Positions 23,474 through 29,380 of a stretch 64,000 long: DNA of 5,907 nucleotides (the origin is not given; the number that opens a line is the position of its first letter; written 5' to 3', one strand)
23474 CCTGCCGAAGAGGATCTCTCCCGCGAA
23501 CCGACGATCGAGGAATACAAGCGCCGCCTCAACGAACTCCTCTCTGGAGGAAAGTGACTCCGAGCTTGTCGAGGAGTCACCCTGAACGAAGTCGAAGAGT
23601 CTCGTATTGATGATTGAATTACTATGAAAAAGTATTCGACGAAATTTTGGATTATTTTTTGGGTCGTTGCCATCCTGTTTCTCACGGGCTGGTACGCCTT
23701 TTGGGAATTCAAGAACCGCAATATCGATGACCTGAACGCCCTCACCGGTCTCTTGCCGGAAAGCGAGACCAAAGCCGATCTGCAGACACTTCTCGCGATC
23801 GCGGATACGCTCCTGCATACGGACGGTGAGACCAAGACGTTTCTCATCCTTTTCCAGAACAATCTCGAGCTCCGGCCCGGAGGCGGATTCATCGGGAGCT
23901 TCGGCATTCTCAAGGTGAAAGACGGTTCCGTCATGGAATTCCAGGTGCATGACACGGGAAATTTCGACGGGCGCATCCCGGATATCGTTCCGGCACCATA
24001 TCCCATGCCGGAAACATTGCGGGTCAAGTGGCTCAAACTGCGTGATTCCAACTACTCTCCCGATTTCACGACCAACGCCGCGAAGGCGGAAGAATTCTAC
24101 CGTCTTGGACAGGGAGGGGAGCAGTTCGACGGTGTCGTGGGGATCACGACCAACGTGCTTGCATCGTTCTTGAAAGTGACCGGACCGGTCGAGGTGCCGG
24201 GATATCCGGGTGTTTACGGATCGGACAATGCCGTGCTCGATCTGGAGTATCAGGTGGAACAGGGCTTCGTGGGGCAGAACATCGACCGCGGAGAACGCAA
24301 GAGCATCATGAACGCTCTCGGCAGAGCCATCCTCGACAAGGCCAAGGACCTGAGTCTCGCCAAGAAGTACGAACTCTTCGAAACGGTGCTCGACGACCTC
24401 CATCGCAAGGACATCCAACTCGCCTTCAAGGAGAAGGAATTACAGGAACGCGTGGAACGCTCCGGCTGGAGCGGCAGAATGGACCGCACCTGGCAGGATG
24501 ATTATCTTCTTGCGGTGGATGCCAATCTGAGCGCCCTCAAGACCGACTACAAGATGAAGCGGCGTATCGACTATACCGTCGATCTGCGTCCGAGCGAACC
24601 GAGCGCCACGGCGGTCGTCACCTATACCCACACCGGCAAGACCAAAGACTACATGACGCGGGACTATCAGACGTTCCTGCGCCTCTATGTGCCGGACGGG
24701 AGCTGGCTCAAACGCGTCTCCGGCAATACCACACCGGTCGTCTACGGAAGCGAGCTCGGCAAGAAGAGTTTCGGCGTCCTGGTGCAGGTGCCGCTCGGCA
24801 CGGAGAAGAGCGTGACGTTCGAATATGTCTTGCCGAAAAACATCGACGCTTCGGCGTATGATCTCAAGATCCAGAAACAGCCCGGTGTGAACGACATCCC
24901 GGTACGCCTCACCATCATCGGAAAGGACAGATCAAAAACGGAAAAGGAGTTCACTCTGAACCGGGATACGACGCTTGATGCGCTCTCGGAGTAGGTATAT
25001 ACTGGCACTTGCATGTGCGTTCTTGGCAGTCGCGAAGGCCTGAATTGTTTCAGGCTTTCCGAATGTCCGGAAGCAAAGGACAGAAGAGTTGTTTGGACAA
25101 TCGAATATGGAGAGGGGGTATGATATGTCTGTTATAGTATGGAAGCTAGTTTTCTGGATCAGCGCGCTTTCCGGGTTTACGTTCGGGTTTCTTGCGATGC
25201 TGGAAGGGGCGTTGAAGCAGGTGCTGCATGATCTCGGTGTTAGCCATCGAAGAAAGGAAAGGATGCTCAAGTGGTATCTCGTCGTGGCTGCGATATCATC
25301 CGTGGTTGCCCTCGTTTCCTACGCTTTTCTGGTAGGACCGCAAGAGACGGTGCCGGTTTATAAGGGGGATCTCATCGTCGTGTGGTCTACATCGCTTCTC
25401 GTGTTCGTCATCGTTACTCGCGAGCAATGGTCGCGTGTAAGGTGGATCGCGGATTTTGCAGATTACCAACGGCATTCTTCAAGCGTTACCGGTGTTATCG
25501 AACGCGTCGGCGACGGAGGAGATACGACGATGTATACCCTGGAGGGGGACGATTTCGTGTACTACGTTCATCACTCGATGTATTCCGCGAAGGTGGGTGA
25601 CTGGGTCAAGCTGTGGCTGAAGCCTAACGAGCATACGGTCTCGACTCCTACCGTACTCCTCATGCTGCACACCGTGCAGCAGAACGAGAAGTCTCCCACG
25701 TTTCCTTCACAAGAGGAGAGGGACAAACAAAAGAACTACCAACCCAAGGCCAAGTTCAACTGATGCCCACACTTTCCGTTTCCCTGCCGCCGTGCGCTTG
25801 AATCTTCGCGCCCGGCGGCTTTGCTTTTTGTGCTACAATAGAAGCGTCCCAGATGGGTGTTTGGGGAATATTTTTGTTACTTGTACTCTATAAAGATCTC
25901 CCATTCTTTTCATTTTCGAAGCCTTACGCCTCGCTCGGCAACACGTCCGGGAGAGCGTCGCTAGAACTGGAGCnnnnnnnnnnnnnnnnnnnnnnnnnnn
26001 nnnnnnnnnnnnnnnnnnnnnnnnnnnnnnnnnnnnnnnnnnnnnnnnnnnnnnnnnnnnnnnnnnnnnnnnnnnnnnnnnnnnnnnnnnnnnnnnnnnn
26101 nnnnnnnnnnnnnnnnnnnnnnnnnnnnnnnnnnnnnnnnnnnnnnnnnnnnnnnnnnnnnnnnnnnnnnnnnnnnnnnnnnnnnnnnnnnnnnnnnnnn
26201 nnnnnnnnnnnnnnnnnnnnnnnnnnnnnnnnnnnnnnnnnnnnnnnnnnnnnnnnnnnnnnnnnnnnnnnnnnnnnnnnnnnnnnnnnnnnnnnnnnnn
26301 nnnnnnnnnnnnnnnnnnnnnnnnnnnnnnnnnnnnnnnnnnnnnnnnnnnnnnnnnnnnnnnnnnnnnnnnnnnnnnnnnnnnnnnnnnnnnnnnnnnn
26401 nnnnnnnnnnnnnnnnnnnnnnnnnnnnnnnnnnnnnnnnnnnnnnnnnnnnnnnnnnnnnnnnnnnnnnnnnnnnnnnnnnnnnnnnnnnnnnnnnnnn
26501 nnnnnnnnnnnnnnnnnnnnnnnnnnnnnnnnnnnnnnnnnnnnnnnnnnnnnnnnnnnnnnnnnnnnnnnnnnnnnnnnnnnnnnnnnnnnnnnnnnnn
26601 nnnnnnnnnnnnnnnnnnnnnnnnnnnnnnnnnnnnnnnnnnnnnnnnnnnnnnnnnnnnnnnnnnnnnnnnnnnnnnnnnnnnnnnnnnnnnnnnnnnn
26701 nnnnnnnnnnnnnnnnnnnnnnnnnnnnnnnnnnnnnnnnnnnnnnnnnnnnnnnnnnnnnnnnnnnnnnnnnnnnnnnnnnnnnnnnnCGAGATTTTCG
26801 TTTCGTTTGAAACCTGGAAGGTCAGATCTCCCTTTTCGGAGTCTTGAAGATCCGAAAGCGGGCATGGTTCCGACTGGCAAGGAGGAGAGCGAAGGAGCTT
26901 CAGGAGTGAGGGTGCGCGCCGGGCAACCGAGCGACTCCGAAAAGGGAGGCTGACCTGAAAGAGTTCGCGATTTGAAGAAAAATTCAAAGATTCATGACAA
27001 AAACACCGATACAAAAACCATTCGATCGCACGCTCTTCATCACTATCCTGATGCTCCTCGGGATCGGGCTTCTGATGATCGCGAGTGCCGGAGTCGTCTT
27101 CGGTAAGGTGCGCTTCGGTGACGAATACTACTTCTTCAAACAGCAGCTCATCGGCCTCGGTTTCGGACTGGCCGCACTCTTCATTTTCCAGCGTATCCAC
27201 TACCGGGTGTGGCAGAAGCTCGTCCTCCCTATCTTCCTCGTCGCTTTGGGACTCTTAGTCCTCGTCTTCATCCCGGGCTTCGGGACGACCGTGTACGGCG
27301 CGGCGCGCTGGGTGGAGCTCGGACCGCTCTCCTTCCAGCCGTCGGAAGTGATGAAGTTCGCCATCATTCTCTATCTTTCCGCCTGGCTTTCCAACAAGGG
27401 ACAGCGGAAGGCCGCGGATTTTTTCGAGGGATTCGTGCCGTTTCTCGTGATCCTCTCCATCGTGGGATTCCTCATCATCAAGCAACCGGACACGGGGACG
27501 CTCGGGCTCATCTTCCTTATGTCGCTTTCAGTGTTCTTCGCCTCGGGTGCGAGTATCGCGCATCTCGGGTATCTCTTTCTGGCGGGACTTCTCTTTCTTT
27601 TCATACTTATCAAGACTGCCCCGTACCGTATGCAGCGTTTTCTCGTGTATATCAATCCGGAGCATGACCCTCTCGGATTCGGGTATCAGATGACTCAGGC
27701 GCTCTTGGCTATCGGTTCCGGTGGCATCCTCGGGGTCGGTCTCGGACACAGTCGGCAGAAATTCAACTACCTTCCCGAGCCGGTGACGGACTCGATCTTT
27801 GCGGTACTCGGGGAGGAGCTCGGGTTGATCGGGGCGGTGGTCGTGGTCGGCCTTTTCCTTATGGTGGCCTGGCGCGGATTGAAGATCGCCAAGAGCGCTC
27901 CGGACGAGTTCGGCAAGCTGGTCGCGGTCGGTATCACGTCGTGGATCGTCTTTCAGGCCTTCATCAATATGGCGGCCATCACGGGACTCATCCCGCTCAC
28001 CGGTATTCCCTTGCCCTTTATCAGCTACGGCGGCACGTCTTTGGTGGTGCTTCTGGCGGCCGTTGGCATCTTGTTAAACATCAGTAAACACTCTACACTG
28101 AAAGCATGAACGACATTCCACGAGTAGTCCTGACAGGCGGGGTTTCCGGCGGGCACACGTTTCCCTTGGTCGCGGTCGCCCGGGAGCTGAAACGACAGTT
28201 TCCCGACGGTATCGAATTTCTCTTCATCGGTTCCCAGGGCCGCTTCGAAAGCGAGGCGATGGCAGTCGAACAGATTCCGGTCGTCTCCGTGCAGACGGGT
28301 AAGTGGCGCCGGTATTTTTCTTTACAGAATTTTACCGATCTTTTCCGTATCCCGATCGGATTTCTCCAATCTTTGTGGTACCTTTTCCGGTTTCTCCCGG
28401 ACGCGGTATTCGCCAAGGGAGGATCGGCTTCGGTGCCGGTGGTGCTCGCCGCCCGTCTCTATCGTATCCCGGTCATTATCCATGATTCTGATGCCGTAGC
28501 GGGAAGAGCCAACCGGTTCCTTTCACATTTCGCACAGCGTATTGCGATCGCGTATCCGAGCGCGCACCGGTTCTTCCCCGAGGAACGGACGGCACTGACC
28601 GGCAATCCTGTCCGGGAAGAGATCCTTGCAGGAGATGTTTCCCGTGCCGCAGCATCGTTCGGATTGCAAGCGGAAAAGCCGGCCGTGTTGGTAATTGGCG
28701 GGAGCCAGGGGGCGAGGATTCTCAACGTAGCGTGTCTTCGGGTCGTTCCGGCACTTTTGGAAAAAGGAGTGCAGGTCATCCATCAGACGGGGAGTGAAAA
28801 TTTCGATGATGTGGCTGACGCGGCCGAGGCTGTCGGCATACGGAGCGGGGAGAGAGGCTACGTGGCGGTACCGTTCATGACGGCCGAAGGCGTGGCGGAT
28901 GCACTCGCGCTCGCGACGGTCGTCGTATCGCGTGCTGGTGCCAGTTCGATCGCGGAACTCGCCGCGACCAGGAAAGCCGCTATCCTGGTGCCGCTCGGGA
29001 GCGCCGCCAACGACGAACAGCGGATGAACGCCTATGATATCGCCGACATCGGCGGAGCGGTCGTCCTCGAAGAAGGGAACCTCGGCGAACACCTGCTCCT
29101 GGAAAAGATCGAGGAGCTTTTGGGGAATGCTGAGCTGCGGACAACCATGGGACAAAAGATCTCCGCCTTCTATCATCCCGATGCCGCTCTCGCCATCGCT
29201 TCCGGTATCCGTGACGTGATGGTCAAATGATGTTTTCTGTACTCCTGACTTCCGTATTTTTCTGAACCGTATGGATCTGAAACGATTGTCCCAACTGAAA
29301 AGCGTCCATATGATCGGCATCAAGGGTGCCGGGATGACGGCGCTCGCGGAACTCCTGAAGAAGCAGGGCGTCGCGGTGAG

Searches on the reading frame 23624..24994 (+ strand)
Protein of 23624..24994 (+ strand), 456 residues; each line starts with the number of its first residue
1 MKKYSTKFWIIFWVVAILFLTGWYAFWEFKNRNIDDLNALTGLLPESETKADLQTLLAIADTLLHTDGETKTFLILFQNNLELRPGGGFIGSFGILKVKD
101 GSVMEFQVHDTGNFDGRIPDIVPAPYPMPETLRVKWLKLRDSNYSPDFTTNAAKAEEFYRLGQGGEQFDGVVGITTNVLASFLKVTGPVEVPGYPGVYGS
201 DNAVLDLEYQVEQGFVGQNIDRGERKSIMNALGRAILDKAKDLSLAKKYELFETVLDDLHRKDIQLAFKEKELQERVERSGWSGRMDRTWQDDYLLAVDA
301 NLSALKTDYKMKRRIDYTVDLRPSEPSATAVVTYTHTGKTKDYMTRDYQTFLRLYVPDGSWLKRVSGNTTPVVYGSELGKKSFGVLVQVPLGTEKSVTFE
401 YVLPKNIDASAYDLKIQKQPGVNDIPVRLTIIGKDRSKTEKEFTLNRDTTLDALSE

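Call 65: search_protein_families(library=pfam, proteins=[window:23624-24994:+], max_evalue=0.00001)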
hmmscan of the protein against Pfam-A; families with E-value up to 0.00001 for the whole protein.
window:23624-24994:+ (456 aa): 1 family
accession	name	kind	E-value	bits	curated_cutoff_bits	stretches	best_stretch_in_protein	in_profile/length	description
PF13196.11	DUF4012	-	2.6e-25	90.1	28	1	70-209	3-141/144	Protein of unknown function (DUF4012)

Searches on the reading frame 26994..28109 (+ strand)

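Call 65: search_protein_families(library=pfam, proteins=[window:26994-28109:+], max_evalue=0.00001)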
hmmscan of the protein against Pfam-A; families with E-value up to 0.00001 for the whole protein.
window:26994-28109:+ (371 aa): 1 family
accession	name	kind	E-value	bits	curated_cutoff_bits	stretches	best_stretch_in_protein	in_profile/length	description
PF01098.24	FTSW_RODA_SPOVE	-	9.4e-108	360.8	26.4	1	13-367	2-354/356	Cell cycle protein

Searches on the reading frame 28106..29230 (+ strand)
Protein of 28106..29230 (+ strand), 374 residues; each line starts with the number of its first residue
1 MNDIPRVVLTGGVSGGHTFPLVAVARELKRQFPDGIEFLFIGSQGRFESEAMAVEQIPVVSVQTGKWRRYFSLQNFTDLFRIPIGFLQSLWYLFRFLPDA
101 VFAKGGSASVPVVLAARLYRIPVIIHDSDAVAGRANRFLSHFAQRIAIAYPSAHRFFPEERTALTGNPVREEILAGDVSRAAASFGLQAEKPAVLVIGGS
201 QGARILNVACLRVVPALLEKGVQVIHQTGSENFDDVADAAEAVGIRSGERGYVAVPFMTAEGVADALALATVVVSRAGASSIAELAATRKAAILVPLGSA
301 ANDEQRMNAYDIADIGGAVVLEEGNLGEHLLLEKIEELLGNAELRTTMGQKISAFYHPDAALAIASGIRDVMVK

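Call 65: search_protein_families(library=pfam, proteins=[window:28106-29230:+], max_evalue=0.00001)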
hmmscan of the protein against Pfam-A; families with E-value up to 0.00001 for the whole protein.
window:28106-29230:+ (374 aa): 2 families
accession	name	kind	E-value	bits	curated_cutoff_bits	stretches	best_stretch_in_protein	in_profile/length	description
PF04101.22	Glyco_tran_28_C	-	4.6e-30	105.3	22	1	194-354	2-156/166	Glycosyltransferase family 28 C-terminal domain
PF03033.26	Glyco_transf_28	-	1.2e-28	100.4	26.2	1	7-148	1-139/139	Glycosyltransferase family 28 N-terminal domain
